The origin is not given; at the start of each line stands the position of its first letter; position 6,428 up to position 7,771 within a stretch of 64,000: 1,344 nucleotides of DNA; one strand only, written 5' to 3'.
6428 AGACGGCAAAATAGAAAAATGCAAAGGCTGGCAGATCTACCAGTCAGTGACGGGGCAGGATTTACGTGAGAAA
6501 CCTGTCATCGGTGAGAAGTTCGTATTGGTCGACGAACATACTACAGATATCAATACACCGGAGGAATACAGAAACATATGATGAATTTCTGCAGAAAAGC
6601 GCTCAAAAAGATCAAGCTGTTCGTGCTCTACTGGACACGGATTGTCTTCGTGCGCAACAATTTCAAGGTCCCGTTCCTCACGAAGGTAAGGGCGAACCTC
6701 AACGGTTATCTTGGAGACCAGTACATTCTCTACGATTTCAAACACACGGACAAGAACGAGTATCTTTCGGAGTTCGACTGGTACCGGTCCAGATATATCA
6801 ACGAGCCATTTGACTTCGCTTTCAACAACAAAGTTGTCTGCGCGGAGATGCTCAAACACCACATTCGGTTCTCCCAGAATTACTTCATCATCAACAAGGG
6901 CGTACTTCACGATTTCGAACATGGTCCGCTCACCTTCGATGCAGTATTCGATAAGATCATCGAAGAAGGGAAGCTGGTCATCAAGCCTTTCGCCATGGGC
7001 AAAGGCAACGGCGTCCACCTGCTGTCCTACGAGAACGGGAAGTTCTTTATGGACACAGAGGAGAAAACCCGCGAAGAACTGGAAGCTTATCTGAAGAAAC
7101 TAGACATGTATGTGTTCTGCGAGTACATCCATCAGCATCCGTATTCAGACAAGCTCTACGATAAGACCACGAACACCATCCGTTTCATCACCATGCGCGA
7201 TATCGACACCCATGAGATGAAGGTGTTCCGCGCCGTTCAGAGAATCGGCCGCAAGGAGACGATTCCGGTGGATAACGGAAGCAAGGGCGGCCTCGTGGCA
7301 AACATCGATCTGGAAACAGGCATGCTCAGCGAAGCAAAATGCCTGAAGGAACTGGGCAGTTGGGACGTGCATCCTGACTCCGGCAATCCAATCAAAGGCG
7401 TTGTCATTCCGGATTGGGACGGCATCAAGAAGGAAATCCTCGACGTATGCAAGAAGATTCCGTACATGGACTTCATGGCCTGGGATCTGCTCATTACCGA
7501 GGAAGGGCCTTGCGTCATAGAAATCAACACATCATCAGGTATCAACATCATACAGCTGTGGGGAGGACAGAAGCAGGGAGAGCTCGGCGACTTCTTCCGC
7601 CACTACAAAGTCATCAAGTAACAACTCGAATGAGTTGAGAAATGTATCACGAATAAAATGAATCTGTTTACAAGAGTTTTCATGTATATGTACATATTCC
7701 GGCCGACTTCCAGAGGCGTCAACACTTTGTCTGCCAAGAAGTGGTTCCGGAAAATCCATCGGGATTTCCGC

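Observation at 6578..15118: Amidoligase island inside a teichoic-acid locus: three PF14397-type ATP-grasp genes plus a MurF-like ligase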

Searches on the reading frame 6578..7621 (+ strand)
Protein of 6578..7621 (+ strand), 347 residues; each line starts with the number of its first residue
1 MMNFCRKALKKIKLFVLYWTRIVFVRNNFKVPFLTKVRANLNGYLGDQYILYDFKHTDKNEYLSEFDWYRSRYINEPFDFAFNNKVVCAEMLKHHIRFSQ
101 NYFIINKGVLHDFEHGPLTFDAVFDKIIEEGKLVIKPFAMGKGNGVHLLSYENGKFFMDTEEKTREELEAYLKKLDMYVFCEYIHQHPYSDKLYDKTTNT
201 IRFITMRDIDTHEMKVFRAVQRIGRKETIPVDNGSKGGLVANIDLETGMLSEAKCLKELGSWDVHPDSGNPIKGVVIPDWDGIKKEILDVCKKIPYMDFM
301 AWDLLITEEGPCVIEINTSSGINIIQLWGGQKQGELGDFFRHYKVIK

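Call 3: search_protein_families(library=pfam, proteins=[window:6578-7621:+], max_evalue=0.01)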
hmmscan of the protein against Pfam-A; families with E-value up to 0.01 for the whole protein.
window:6578-7621:+ (347 aa): 2 families
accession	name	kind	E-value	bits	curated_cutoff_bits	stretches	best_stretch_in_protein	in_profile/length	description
PF14397.11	ATPgrasp_ST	-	4.2e-38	131.6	31.4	1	81-329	18-265/278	Sugar-transfer associated ATP-grasp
PF14398.11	ATPgrasp_YheCD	-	0.00062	19.5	26.8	1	121-242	39-165/255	YheC/D like ATP-grasp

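Call 7: search_solved_structures(query=window:6578-7621:+, max_evalue=1, show_alignments=1)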
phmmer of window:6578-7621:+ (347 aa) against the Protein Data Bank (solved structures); distinct sequences matched with E-value up to 1: 11.
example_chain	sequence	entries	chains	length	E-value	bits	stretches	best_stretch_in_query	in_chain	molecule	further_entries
4yxg_A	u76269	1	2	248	0.21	14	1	150-228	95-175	Triosephosphate isomerase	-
5bmx_A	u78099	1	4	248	0.64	12.4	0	150-228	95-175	Triosephosphate isomerase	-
4zz9_A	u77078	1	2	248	0.65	12.4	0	150-228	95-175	Triosephosphate isomerase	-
5bmw_A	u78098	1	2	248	0.65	12.4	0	150-228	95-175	Triosephosphate isomerase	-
1lyx_A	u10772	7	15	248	0.65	12.4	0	150-228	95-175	Triosephosphate Isomerase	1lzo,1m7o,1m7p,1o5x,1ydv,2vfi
5brb_A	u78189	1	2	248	0.66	12.4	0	150-228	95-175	Triosephosphate isomerase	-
5gv4_A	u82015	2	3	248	0.67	12.4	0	150-228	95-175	Triosephosphate isomerase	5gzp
5bnk_A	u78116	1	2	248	0.67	12.4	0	150-228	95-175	Triosephosphate isomerase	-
4ywi_A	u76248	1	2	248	0.73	12.3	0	152-229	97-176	Triosephosphate isomerase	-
2vff_A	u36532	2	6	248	0.82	12.1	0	150-228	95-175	TRIOSEPHOSPHATE ISOMERASE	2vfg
4nmu_A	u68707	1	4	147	0.84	12.1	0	125-175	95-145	Thiol-disulfide oxidoreductase ResA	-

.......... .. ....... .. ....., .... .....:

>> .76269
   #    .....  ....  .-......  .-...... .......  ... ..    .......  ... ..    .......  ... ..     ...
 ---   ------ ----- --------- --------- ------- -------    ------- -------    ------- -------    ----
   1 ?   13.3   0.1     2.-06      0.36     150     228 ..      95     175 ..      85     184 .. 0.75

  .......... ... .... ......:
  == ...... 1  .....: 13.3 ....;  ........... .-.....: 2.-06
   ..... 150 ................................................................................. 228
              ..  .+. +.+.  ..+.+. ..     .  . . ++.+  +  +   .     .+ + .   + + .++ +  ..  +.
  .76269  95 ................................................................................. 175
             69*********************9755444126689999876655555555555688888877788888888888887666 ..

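Call 9: search_protein_families(library=ncbifam, proteins=[window:6578-7621:+], max_evalue=0.01)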
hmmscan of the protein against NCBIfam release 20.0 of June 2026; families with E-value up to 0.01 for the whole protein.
window:6578-7621:+ (347 aa): 1 family
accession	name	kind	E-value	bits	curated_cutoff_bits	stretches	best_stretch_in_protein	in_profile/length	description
TIGR02291.1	rimK_rel_E_lig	hypoth_equivalog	3.4e-09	36.1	314.2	1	194-324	144-274/317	alpha-L-glutamate ligase-like protein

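Call 27: find_related_loci(query=A1, collection=genome_contigs, flank=10000)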
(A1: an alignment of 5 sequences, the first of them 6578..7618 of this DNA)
Query A1 (347 aa) in genome_contigs; peptide patterns used: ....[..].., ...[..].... (x = any residue, [..] = any of these).
66 stretches matched a pattern; 14 encode a relative of the query (tblastn E <= 1e-3); 13 distinct loci.
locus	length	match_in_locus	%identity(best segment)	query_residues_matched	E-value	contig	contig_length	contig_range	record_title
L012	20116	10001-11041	95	1-347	0e+0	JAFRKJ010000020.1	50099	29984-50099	MAG: Bacillota bacterium isolate RGIG2549 Goat_Jejunum-6__c49488, whole genome shotgun sequence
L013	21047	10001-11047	77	1-347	0e+0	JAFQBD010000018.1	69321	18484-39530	MAG: Bacillota bacterium isolate RGIG1659 Goat_Cecum-1__c179490, whole genome shotgun sequence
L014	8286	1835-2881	66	2-347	2e-156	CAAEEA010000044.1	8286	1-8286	MAG TPA_asm: Clostridia bacterium, isolate HGM13482, WGS project CAAEEA010000000 data, contig: ERS396508_43_k85_76081, w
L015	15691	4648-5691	64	2-347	1e-151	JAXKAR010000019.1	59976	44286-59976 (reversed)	MAG: Emergencia sp. isolate DOME_MAG_8489 8489_D0104_k141_42420, whole genome shotgun sequence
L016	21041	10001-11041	65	1-346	4e-148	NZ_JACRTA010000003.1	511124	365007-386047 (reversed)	Lentihominibacter hominis strain NSJ-24 N24_ctg0003, whole genome shotgun sequence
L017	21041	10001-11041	61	2-347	8e-142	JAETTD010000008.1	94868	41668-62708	MAG: Bacillota bacterium isolate S35_Bin7 scaffold_277, whole genome shotgun sequence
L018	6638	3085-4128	57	1-347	7e-133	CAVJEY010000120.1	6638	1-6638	Christensenellaceae bacterium Phil1 isolate H07681-L1_cleanbin_000023 genome assembly, contig: Spades_H07681-L1_contig_7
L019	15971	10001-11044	55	1-347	1e-130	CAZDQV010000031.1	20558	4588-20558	MAG TPA_asm: uncultured Oscillospiraceae bacterium isolate binchicken_co354_198 genome assembly, contig: NODE_2637_lengt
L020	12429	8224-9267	56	1-347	2e-130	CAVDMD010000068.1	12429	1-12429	bacterium isolate G02651-L1_cleanbin_000001 genome assembly, contig: Spades_G02651-L1_contig_3286, whole genome shotgun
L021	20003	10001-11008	57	14-347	4e-129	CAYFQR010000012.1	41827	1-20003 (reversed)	MAG TPA_asm: uncultured Oscillospiraceae bacterium isolate ERP107106_co1_264 genome assembly, contig: NODE_753_length_41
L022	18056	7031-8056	56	6-347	8e-134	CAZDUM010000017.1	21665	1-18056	MAG TPA_asm: uncultured Oscillospiraceae bacterium isolate SRP314395_co1_234 genome assembly, contig: NODE_2060_length_2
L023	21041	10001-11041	95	1-347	0e+0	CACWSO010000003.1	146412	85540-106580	MAG: uncultured Clostridiales bacterium isolate RUG10876 genome assembly, contig: RUG10876_asm_3, whole genome shotgun s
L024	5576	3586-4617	53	6-347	4e-119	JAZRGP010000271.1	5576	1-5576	MAG: Christensenellaceae bacterium isolate T1900045488_YK20190182.MAGScoT_cleanbin_000040 SGB_7363_k141_1638049, whole g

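Call 32: find_homologous_proteins(query=window:6578-7621:+, max_evalue=0.00001)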
Query window:6578-7621:+ (347 aa): 652 proteins with E <= 0.00001 among 2238 candidates; the best 120 are listed.
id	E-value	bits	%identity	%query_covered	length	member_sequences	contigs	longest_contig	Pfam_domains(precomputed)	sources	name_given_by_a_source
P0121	7.6e-240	813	100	100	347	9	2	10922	PF14397.12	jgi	-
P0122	3.1e-238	808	99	100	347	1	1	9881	PF14397.12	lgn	-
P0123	5.5e-233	791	96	100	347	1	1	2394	PF14397.12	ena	-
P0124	3.6e-232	788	96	100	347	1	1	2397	PF14397.12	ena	-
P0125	6.5e-229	777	94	100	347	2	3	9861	PF14397.12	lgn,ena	-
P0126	2.5e-228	775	94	100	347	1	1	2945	PF14397.12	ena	-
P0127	2.3e-227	772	94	100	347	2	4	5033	PF14397.12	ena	-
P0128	2.1e-226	769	94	100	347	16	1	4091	PF14397.12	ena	-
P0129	2.4e-226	769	93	100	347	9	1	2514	PF14397.12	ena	-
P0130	6.1e-223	758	93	100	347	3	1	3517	PF14397.12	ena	-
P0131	1.6e-187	641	77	100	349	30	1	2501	PF14397.12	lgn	-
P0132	2.2e-187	641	77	100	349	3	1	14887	PF14397.12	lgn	-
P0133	3.2e-186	637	77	100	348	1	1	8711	PF14397.12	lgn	-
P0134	1.4e-185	635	77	100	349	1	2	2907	PF14397.12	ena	-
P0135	1.8e-185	634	77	100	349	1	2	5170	PF14397.12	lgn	-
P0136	1.9e-185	634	77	100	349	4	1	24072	PF14397.12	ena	-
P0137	3.4e-185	634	76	100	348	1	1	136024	PF14397.12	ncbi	-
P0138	7.6e-182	623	77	100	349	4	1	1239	PF14397.12,PF14398.12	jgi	jgi:hypothetical protein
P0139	9.0e-182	622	76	100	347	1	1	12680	PF14397.12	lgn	-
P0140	5.0e-181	620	75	100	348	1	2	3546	PF14397.12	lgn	-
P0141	2.2e-180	618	76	100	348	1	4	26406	PF14397.12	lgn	-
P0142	4.9e-180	617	76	100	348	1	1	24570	PF14397.12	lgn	-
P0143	2.1e-179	614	75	100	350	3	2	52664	PF14397.12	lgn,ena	-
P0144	9.2e-179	612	75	100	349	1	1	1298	PF14397.12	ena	-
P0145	2.2e-178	611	74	100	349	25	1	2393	PF14397.12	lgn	-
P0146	2.3e-178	611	75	98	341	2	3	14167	PF14397.12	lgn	-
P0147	5.8e-177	606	74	100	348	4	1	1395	PF14397.12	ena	-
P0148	6.0e-177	606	74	100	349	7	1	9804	PF14397.12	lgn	-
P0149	1.7e-175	602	72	100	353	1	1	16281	PF14397.12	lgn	-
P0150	6.5e-175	600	73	100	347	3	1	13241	PF14397.12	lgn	-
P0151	8.0e-175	599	74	100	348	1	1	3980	PF14397.12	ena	-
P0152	6.6e-172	590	72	100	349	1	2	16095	PF14397.12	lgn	-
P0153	3.4e-171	587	72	100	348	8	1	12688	PF14397.12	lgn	-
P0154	1.8e-166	572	71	100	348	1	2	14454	PF14397.12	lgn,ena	-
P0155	2.0e-166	572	71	100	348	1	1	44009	PF14397.12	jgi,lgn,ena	-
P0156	7.7e-166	570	70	100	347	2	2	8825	PF14397.12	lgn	-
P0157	8.1e-165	566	69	100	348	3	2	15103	PF14397.12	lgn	-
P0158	1.9e-164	565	69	100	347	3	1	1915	PF14397.12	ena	-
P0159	1.6e-158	546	66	100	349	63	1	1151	PF14397.12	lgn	-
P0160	7.7e-157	540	67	100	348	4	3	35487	PF14397.12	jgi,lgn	-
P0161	1.0e-156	540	66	100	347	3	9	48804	PF14397.12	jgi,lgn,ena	-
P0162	1.9e-155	536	67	100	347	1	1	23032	PF14397.12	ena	-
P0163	8.1e-155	534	66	100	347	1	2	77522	PF14397.12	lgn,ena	-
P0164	2.9e-154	532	65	100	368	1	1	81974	PF14397.12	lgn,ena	-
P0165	4.7e-154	531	67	100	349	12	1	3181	PF14397.12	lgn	-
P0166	4.8e-154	531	66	98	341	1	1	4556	PF14397.12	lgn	-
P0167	6.8e-154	531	66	100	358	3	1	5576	PF14397.12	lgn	-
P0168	2.3e-152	526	64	100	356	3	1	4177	PF14397.12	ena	-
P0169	7.1e-152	524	64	100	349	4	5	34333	PF14397.12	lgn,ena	-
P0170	7.7e-152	524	66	100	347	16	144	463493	PF14397.12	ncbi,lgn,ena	ncbi:MAG: sugar-transfer associated ATP-grasp domain-containing protein [Anaerovoracaceae bacterium]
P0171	8.7e-152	524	65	100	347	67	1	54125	PF14397.12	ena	-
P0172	9.2e-152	524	66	100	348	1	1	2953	PF14397.12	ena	-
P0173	1.6e-151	523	65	100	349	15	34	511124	PF14397.12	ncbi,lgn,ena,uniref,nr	ncbi:hypothetical protein H8692_09835 [Mogibacterium sp. NSJ-24]|uniref:Alpha-L-glutamate ligase-rel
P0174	2.0e-151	522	65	100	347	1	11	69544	PF14397.12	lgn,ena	-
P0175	3.1e-151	522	66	100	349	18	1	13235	PF14397.12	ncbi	-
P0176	5.4e-151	521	65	100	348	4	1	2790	PF14397.12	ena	-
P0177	5.7e-151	521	66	100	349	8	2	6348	PF14397.12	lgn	-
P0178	6.9e-151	521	65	100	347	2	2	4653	PF14397.12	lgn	-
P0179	1.9e-150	519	64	100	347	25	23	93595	PF14397.12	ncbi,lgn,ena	-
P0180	2.7e-150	519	64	100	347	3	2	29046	PF14397.12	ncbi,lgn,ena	-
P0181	4.8e-150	518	65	99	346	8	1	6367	PF14397.12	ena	-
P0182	2.4e-149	516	65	100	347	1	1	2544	PF14397.12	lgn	-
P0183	3.3e-149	515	64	100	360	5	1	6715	PF14397.12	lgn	-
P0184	3.9e-149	515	64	100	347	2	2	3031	PF14397.12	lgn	-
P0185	5.4e-149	514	64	100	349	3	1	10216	PF14397.12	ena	-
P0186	6.8e-149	514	61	100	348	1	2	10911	PF14397.12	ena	-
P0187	7.5e-149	514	64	100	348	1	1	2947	PF14397.12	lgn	-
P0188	1.3e-148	513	62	100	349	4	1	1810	PF14397.12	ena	-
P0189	1.4e-148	513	64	100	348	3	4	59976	PF14397.12,PF14398.12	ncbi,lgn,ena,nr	ncbi:MAG: sugar-transfer associated ATP-grasp domain-containing protein [Emergencia sp.]|nr:sugar-tr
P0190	3.4e-148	512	63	100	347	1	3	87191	PF14397.12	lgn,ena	-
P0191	5.1e-148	511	63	100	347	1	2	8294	PF14397.12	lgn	-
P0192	7.6e-148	511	64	100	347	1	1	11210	PF14397.12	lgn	-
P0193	8.8e-148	510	61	100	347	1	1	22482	PF14397.12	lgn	-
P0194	1.0e-147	510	62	98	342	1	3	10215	PF14397.12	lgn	-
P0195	1.7e-147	509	63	100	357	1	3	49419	PF14397.12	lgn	-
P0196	7.0e-147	507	61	100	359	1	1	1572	PF14397.12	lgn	-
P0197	7.3e-147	507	61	100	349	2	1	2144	PF14397.12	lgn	-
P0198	7.1e-146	504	63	100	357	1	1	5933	PF14397.12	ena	-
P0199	7.7e-146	504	63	100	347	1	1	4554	PF14397.12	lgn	-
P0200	2.9e-145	502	61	100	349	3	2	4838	PF14397.12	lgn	-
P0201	3.2e-145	502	63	100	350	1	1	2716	PF14397.12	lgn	-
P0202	9.4e-145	500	62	100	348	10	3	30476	PF14397.12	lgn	-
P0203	1.0e-143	497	62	100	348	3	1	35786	PF14397.12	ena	-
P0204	2.1e-143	496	60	100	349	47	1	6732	PF14397.12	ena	-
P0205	4.9e-142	492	60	99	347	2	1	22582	PF14397.12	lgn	-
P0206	5.2e-142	491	62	99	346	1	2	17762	PF14397.12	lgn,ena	-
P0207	1.3e-141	490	60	96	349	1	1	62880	PF14397.12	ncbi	ncbi:MAG: sugar-transfer associated ATP-grasp domain-containing protein [Emergencia sp.]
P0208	3.3e-141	489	61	100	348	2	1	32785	PF14397.12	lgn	-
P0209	3.5e-141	489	61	100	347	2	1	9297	PF14397.12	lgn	-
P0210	4.9e-141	488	61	99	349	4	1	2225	PF14397.12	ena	-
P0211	6.8e-141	488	60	99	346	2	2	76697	PF14397.12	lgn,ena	-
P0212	8.5e-141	487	61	100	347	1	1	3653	PF14397.12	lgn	-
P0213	1.1e-140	487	60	100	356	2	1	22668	PF14397.12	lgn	-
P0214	1.7e-140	486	59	100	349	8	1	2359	PF14397.12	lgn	-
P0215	4.8e-140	485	59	100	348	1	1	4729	PF14397.12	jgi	-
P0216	1.6e-139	483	61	99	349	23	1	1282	PF14397.12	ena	-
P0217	1.2e-138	480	60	100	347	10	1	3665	PF14397.12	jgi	jgi:hypothetical protein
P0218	3.1e-138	479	58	99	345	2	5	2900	PF14397.12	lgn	-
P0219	8.8e-138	478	58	100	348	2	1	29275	PF14397.12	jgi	-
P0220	1.9e-137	476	59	100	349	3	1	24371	PF14397.12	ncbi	ncbi:MAG: sugar-transfer associated ATP-grasp domain-containing protein [Anaerovoracaceae bacterium]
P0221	5.4e-137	475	59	100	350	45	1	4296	PF14397.12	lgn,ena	-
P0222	1.3e-136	474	60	100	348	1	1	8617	PF14397.12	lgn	-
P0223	1.8e-136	473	59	100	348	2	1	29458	PF14397.12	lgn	-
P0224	2.5e-136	473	58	96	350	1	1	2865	PF14397.12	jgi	-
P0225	2.8e-136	473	59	100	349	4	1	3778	PF14397.12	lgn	-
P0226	3.3e-136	472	59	100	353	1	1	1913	PF14397.12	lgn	-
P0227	3.4e-136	472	58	100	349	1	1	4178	PF14397.12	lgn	-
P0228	4.6e-136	472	60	98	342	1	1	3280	PF14397.12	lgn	-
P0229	5.3e-136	472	60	99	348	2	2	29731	PF14397.12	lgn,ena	-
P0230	1.0e-135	471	59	99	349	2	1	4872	PF14397.12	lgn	-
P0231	1.1e-135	471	59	100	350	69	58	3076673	PF14397.12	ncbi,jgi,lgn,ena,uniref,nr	ncbi:sugar-transfer associated ATP-grasp domain-containing protein [Anaerovoracaceae bacterium 41-7]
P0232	1.2e-135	471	58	100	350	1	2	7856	PF14397.12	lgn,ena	-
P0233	2.4e-135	470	59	99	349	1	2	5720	PF14397.12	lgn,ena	-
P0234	3.9e-135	469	57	100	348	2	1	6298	PF14397.12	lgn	-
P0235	6.8e-135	468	59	96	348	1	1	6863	PF14397.12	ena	-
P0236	1.5e-134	467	58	100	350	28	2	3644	PF14397.12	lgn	-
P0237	2.0e-134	467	58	99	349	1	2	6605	PF14397.12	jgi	-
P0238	2.1e-134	466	59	99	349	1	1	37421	PF14397.12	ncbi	-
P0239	5.7e-134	465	58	99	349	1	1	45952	PF14397.12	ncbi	-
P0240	6.6e-134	465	58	100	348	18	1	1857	PF14397.12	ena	-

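Call 39: search_protein_families(library=pfam, proteins=[L016:11077-13446:+, L019:11654-12775:+, L016:13532-15505:+], max_evalue=0.001)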
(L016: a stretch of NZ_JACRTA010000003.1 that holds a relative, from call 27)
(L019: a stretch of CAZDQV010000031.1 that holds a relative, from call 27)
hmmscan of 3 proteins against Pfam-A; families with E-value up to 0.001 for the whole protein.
L016:11077-13446:+ (789 aa): 1 family
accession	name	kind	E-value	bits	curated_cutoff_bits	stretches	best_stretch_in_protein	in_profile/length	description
PF14397.11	ATPgrasp_ST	-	2.9e-43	148.5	31.4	1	493-748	13-258/278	Sugar-transfer associated ATP-grasp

L019:11654-12775:+ (373 aa): 1 family
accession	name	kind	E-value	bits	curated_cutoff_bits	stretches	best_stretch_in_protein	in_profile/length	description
PF14397.11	ATPgrasp_ST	-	3.2e-47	161.5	31.4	1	113-363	5-275/278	Sugar-transfer associated ATP-grasp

L016:13532-15505:+ (657 aa): 4 families
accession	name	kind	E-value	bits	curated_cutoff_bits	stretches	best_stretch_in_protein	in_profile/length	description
PF08245.18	Mur_ligase_M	-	9.6e-40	137.1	24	1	121-306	1-199/200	Mur ligase middle domain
PF13306.12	LRR_5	-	1.5e-26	93.2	27.7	1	517-636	14-126/127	BspA type Leucine rich repeat region (6 copies)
PF02875.26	Mur_ligase_C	-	6.4e-06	27.5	28.4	1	331-461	3-127/127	Mur ligase, glutamate ligase domain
PF13855.12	LRR_8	-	6.5e-05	23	27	0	574-617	11-55/61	Leucine rich repeat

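Call 41: search_protein_families(library=pfam, proteins=[L016:104-1327:+, L016:1324-2655:+, L016:2657-3190:+, L016:3230-4459:+, L016:4641-5762:+, L016:15533-16630:+, L016:16789-17718:+, L016:19707-20198:+], max_evalue=0.001)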
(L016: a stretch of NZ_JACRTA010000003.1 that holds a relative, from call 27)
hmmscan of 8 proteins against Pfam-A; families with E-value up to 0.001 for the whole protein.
L016:104-1327:+ (407 aa): 8 families
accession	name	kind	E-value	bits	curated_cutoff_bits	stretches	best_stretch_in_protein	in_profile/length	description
PF01580.24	FtsK_SpoIIIE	-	5.9e-68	229.1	24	1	32-224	2-221/221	FtsK/SpoIIIE family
PF09397.16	FtsK_gamma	-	2.4e-30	104.5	30.6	1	330-389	3-62/63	Ftsk gamma domain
PF01935.23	DUF87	-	9.6e-05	23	23.2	1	64-108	17-60/220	Helicase HerA, central domain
PF12846.13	AAA_10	-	0.00011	21.9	27.5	1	60-110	13-59/362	AAA-like domain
PF20703.3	nSTAND1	-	0.00013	22.1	27.1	1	53-218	18-158/379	Novel STAND NTPase 1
PF13245.12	AAA_19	-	0.00016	22.3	25.1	0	65-191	8-104/134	AAA domain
PF17854.6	FtsK_alpha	-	0.00039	21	22.9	0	1-24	78-101/101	FtsK alpha domain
PF13401.12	AAA_22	-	0.00079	20.2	27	0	70-216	7-119/130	AAA domain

L016:1324-2655:+ (443 aa): 4 families
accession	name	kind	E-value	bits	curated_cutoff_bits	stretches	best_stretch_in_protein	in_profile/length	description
PF04055.27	Radical_SAM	-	3.5e-26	92.8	29.5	1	153-323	3-166/166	Radical SAM superfamily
PF00919.26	UPF0004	-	3e-24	85.3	27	1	2-104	1-98/98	Uncharacterized protein family UPF0004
PF18693.7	TRAM_2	-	4.4e-21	75.3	27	1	379-440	1-61/63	TRAM domain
PF01938.26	TRAM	-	4.6e-07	30.1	21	1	377-440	2-59/61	TRAM domain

L016:2657-3190:+ (177 aa): 1 family
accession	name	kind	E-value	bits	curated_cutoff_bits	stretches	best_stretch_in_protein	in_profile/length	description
PF01066.26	CDP-OH_P_transf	-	1.2e-49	169.1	22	1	1-162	1-152/152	CDP-alcohol phosphatidyltransferase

L016:3230-4459:+ (409 aa): 3 families
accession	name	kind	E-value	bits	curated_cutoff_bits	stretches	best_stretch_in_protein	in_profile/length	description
PF02464.23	CinA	-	3.9e-52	176.4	23.5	1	255-407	2-153/155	Competence-damaged protein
PF00994.29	MoCF_biosynth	-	6.5e-37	126.9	26.6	1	4-169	1-143/144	Probable molybdopterin binding domain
PF18146.6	CinA_KH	-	3.2e-23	82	27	1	179-250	2-72/73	Damage-inducible protein CinA KH domain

L016:4641-5762:+ (373 aa): 5 families
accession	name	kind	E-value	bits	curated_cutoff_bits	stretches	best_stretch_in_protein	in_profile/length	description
PF00154.27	RecA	-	2.4e-141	470.1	27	1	20-282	1-262/262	recA bacterial DNA recombination protein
PF21096.2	RecA_C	-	3.5e-23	81.9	27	1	285-334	1-50/57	RecA C-terminal domain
PF08423.17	Rad51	-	2.9e-11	43.6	22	1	47-242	2-213/244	Rad51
PF06745.19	ATPase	-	1.1e-07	31.9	26.6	1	54-210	2-166/231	KaiC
PF01637.24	ATPase_2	-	3.3e-06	27.5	33.2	1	73-205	21-115/225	ATPase domain predominantly from Archaea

L016:15533-16630:+ (365 aa): 6 families
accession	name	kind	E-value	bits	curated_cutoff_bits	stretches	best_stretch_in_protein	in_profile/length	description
PF07478.18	Dala_Dala_lig_C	-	5.5e-59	199.5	24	1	165-344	26-204/204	D-ala D-ala ligase C-terminus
PF01820.27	Dala_Dala_lig_N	-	8.8e-31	107.4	34.6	1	5-128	1-121/121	D-ala D-ala ligase N-terminus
PF02222.28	ATP-grasp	-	7.7e-07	29.4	27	1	165-313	20-160/179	ATP-grasp domain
PF13535.11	ATP-grasp_4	-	1.6e-06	28.3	27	1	175-314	2-150/160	ATP-grasp domain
PF02786.22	CPSase_L_D2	-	2.5e-06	27.6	19.8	1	138-314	1-178/211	Carbamoyl-phosphate synthase L chain, ATP binding domain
PF02655.19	ATP-grasp_3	-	3.8e-05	24.3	23.2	1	173-313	30-154/160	ATP-grasp domain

L016:16789-17718:+ (309 aa): 3 families
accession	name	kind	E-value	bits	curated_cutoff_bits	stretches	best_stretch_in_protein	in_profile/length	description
PF18981.6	InlK_D3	-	5e-05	23.7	25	1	158-197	34-75/75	Internalin K domain (D3/D4)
PF16403.11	Bact_surface_Ig-like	-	8.8e-05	22.9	27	1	154-197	30-71/71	Bacterial surface protein, Ig-like domain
PF07495.19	Y_Y_Y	-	0.00062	20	26.6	0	167-194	32-58/65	Y_Y_Y domain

L016:19707-20198:+ (163 aa): 1 family
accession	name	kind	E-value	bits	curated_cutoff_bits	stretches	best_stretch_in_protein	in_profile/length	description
PF00829.26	Ribosomal_L21p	-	8.7e-40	135.4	27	1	1-101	1-99/99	Ribosomal prokaryotic L21 protein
